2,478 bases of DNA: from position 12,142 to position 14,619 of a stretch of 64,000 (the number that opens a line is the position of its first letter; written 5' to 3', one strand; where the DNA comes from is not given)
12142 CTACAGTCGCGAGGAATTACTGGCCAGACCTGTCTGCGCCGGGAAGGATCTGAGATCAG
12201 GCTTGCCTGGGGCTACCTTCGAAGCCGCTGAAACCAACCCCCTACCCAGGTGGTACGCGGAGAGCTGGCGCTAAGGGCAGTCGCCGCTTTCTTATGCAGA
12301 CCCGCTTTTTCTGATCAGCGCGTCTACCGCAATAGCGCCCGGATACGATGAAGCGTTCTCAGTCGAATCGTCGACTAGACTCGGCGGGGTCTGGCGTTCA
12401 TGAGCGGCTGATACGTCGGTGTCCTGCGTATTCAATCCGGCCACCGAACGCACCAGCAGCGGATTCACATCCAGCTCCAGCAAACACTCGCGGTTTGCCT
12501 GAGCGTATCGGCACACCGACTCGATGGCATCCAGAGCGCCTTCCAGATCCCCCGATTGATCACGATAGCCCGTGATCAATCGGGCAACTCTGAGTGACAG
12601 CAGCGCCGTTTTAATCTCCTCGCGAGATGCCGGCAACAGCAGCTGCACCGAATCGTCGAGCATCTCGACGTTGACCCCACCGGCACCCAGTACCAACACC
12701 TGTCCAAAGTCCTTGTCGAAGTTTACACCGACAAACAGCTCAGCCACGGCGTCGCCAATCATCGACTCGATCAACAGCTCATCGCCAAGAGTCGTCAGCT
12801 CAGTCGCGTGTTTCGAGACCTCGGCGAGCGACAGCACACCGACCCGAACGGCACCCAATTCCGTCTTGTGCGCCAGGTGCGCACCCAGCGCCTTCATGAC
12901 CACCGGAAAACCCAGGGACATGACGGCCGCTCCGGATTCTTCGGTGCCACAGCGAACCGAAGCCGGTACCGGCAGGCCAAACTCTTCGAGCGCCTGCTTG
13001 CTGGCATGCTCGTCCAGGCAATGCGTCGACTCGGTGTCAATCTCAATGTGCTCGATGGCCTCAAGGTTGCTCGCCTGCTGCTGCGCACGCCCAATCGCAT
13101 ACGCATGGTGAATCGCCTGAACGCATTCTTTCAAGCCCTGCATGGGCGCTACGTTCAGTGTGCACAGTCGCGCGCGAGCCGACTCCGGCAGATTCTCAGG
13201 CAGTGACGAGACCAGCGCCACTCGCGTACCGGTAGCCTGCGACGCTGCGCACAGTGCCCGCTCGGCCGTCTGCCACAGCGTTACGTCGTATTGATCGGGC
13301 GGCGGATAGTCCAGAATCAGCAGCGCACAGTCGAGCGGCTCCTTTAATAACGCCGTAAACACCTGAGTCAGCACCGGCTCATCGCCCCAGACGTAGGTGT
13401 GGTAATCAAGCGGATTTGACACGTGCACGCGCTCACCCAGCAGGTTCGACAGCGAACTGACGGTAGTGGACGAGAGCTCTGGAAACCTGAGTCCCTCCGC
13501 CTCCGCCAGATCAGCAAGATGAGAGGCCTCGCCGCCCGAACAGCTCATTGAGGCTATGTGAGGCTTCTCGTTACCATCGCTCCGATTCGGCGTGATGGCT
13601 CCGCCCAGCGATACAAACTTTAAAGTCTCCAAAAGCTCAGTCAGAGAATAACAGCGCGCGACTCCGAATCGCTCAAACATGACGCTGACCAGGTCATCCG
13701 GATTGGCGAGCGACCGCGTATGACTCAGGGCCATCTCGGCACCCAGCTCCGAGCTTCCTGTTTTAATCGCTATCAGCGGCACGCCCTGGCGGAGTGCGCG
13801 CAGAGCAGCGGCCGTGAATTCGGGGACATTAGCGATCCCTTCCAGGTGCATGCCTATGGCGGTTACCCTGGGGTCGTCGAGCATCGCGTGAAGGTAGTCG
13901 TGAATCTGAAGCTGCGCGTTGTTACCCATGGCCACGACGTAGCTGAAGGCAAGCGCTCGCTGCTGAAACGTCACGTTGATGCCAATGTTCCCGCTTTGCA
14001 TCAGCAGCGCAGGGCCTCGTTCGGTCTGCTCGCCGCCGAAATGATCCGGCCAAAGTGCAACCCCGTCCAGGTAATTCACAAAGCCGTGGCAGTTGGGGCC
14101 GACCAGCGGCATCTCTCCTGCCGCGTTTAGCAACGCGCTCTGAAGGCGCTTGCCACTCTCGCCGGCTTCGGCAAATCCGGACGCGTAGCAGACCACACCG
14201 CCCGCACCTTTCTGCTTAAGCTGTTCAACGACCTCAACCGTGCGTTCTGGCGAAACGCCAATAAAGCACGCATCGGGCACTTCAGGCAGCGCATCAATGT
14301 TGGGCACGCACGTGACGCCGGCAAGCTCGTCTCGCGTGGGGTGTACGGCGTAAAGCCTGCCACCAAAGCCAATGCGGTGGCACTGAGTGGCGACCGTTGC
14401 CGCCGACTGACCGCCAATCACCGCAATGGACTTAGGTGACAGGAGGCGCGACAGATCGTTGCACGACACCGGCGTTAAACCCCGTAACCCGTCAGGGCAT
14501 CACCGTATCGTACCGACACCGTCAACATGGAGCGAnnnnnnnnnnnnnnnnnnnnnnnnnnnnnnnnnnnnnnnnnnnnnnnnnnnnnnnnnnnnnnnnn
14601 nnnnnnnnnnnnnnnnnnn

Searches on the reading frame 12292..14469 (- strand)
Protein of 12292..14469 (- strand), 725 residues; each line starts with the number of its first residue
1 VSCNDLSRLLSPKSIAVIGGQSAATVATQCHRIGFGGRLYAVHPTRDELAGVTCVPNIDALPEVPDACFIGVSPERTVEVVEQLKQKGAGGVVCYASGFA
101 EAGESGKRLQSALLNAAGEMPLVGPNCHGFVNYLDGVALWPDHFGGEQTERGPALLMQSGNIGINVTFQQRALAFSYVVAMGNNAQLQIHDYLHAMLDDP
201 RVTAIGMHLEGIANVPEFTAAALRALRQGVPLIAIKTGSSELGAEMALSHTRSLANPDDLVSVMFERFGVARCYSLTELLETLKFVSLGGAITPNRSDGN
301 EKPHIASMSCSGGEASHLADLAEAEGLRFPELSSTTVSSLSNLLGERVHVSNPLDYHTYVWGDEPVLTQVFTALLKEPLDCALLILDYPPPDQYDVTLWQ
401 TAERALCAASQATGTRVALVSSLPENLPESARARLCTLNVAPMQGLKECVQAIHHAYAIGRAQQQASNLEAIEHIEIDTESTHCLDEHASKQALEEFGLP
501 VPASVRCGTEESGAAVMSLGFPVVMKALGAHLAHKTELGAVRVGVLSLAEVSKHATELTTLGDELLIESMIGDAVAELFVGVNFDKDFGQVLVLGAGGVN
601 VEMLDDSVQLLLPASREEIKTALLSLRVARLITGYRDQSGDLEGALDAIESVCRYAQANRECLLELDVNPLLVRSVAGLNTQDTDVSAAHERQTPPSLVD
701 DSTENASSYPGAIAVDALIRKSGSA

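Call 58: search_protein_families(library=ncbifam, proteins=[window:12292-14469:-], max_evalue=0.00001)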
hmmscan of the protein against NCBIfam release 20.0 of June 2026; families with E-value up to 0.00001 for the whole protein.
window:12292-14469:- (725 aa): 4 families
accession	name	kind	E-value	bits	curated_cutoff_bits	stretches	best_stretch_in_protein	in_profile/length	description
NF045494.1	AcCoALig_Archglob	equivalog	1.1e-78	265.3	1200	2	1-376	213-584/665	acetate--CoA ligase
TIGR02717.1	AcCoA-syn-alpha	equivalog_domain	7e-61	206.2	567.15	1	6-358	1-351/447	acetate--CoA ligase alpha subunit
NF045493.1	HydDutCoALig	equivalog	3.3e-54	184.6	1300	2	7-282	4-288/698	4-hydroxybutyrate--CoA ligase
NF045492.1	HydPropCoALig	equivalog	1.7e-53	182.1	1300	2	5-356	247-600/700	3-hydroxypropionate--CoA ligase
